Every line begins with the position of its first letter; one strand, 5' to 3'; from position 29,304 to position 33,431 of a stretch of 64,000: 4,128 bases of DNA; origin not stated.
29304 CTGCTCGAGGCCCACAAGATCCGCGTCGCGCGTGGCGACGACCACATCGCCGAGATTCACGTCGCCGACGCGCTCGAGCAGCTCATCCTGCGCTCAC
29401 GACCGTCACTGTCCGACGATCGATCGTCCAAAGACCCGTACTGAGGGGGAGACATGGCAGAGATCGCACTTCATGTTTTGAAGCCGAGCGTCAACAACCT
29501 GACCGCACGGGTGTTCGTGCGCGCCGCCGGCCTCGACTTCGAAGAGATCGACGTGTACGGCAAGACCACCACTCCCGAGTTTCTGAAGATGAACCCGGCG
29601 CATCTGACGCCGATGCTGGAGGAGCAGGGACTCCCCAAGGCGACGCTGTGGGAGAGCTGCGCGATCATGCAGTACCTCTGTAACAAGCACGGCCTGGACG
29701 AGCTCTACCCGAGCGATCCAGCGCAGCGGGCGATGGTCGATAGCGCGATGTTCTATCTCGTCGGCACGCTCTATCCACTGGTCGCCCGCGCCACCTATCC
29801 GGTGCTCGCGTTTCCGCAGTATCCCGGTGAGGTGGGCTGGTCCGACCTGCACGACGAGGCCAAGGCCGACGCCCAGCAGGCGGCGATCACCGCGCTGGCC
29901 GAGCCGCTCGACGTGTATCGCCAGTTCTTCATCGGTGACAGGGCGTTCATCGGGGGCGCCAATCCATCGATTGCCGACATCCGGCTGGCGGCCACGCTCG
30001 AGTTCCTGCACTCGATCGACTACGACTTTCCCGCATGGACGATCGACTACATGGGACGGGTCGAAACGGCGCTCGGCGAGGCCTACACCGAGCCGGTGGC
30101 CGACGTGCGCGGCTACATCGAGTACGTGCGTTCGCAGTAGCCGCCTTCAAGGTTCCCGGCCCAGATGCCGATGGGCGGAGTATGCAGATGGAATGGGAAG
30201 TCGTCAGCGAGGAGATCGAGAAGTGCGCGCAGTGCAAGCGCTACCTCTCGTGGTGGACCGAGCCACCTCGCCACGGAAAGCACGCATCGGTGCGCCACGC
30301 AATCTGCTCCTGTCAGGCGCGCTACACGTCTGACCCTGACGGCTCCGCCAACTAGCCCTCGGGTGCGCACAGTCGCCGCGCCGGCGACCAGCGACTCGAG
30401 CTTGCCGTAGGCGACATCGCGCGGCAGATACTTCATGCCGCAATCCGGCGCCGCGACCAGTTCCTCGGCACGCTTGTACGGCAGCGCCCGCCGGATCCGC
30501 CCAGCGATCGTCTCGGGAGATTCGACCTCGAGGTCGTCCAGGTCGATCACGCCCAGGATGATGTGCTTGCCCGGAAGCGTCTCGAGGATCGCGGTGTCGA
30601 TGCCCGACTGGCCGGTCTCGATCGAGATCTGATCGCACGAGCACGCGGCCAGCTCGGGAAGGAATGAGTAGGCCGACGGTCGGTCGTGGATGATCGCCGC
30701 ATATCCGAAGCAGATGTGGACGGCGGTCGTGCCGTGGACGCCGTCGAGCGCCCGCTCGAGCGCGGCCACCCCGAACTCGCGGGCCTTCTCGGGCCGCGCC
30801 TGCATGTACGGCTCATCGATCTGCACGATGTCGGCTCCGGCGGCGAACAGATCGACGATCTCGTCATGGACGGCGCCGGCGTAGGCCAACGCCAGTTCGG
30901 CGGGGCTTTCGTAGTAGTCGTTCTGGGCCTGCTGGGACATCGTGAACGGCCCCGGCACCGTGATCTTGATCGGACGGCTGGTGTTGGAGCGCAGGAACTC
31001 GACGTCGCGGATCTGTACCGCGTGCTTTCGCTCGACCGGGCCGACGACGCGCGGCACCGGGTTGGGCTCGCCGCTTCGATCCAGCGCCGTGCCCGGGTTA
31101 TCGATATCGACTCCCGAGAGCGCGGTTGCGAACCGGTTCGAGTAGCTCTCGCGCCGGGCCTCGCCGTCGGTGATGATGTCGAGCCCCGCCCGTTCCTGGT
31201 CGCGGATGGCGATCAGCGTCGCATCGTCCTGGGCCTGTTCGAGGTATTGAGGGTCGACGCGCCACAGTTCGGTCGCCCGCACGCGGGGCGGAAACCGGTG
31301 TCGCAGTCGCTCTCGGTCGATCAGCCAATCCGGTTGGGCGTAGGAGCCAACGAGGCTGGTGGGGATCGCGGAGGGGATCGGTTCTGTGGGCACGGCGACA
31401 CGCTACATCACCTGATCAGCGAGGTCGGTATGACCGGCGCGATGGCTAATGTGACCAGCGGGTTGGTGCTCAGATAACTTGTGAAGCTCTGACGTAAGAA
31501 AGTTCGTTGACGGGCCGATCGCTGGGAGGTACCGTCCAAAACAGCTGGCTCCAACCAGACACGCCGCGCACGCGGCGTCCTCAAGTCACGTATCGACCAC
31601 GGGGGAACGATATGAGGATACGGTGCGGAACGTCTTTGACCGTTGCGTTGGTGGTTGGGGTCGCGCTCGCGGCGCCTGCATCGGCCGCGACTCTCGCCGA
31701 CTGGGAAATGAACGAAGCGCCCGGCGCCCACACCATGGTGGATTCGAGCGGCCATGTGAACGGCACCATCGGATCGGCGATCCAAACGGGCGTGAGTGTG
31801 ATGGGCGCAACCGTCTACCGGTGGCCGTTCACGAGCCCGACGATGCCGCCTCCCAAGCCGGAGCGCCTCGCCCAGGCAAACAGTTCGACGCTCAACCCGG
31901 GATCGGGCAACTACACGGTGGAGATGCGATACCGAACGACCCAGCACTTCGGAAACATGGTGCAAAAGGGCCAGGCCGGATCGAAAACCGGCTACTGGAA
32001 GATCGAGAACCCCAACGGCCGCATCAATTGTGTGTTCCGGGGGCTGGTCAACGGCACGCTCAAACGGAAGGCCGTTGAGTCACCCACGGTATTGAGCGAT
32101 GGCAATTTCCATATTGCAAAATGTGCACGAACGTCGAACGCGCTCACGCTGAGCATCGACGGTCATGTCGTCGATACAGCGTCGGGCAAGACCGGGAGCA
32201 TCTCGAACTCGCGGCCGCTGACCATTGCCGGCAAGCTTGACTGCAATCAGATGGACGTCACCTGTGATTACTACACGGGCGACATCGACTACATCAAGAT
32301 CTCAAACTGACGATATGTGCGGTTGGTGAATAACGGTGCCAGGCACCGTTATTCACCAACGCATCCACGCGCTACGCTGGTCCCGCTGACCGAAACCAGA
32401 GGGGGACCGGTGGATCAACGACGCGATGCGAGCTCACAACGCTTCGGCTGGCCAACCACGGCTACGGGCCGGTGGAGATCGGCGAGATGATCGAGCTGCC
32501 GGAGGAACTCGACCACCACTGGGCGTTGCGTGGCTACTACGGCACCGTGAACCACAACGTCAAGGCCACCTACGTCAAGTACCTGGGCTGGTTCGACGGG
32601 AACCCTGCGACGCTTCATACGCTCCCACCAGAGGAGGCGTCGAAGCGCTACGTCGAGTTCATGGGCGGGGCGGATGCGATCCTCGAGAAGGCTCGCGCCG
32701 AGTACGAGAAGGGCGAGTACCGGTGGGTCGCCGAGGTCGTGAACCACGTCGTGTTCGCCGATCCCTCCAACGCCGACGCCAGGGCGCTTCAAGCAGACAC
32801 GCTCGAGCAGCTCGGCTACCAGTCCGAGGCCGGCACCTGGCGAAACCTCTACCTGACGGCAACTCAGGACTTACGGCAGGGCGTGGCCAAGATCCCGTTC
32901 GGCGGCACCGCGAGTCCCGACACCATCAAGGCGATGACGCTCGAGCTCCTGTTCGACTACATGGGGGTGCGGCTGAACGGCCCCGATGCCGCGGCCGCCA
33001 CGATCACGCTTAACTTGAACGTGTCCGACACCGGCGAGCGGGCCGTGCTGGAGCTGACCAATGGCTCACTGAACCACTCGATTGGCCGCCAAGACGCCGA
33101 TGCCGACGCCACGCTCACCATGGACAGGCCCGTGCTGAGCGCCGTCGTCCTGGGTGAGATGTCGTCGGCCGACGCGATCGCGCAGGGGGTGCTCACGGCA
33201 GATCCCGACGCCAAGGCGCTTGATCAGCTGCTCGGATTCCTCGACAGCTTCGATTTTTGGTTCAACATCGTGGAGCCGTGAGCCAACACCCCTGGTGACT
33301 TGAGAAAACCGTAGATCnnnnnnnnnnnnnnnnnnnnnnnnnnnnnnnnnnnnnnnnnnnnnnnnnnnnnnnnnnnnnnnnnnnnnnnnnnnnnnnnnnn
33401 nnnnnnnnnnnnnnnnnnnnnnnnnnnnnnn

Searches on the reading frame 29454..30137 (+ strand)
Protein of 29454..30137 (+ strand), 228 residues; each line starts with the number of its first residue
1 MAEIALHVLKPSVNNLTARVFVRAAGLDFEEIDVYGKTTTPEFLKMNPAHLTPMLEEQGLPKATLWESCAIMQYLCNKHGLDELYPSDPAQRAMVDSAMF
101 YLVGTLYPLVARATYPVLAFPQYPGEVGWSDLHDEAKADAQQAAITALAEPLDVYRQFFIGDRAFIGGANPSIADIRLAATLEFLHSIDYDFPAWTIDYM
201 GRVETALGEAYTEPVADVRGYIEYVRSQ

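Call 55: list_cluster_members(proteins=[window:29454-30137:+, window:36687-37556:+, window:28827-29441:+, window:31507-32307:+, window:32472-33278:+, window:38770-41544:+, window:37663-38733:-, window:37663-38736:-])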
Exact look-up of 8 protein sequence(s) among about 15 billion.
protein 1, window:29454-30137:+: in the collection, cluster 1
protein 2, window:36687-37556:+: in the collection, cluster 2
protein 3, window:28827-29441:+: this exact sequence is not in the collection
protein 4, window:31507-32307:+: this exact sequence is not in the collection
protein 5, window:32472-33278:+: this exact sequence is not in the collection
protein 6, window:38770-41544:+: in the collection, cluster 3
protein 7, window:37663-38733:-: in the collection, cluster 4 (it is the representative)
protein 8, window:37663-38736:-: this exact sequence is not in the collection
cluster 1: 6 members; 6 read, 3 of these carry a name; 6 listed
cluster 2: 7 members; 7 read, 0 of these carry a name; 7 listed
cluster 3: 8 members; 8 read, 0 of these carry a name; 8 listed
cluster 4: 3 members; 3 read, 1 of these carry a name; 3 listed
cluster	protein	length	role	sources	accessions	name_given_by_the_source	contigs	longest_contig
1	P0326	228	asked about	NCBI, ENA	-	-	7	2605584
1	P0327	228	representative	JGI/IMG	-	glutathione S-transferase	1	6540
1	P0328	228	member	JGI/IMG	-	glutathione S-transferase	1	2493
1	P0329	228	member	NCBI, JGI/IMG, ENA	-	glutathione S-transferase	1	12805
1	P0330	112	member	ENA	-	-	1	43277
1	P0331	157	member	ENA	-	-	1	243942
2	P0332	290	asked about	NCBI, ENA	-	-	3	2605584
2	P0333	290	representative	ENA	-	-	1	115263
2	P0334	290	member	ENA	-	-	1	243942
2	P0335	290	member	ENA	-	-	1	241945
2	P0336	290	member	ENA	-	-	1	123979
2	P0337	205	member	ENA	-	-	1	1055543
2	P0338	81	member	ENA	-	-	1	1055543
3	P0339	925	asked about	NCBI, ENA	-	-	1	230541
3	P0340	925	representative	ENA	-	-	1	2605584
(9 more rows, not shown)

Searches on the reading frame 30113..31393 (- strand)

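Call 3: search_protein_families(library=pfam, proteins=[window:30113-31393:-], max_evalue=0.01)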
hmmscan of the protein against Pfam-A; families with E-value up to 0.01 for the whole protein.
window:30113-31393:- (426 aa): 2 families
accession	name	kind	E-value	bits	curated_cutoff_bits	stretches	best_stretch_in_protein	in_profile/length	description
PF01717.24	Meth_synt_2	-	2.2e-32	113.1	21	1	49-339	30-322/324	Cobalamin-independent synthase, Catalytic domain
PF01208.23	URO-D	-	1.9e-07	30.9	23.9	1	179-320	191-327/346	Uroporphyrinogen decarboxylase (URO-D)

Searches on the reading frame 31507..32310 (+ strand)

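Call 3: search_protein_families(library=pfam, proteins=[window:31507-32310:+], max_evalue=0.01)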
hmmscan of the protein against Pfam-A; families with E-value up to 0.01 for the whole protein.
window:31507-32310:+ (267 aa): 2 families
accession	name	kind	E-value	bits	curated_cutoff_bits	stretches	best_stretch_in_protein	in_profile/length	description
PF13385.13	Laminin_G_3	-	2.6e-06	28.1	27.6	1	125-266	10-141/151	Concanavalin A-like lectin/glucanases superfamily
PF02210.31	Laminin_G_2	-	0.00015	22.7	22.9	1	143-266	2-124/126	Laminin G domain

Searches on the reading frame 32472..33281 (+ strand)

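Call 3: search_protein_families(library=pfam, proteins=[window:32472-33281:+], max_evalue=0.01)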
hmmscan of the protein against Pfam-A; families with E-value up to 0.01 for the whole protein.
window:32472-33281:+ (269 aa): 3 families
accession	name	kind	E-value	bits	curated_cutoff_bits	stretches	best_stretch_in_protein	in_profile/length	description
PF14863.12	Alkyl_sulf_dimr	-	5.7e-63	211.9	26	1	2-137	4-139/139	Alkyl sulfatase dimerisation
PF14864.11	Alkyl_sulf_C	-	2.7e-40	137.9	27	1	146-269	2-125/125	Alkyl sulfatase C-terminal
PF02036.22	SCP2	-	9.8e-05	23.1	21.3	1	179-253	23-96/101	SCP-2 sterol transfer family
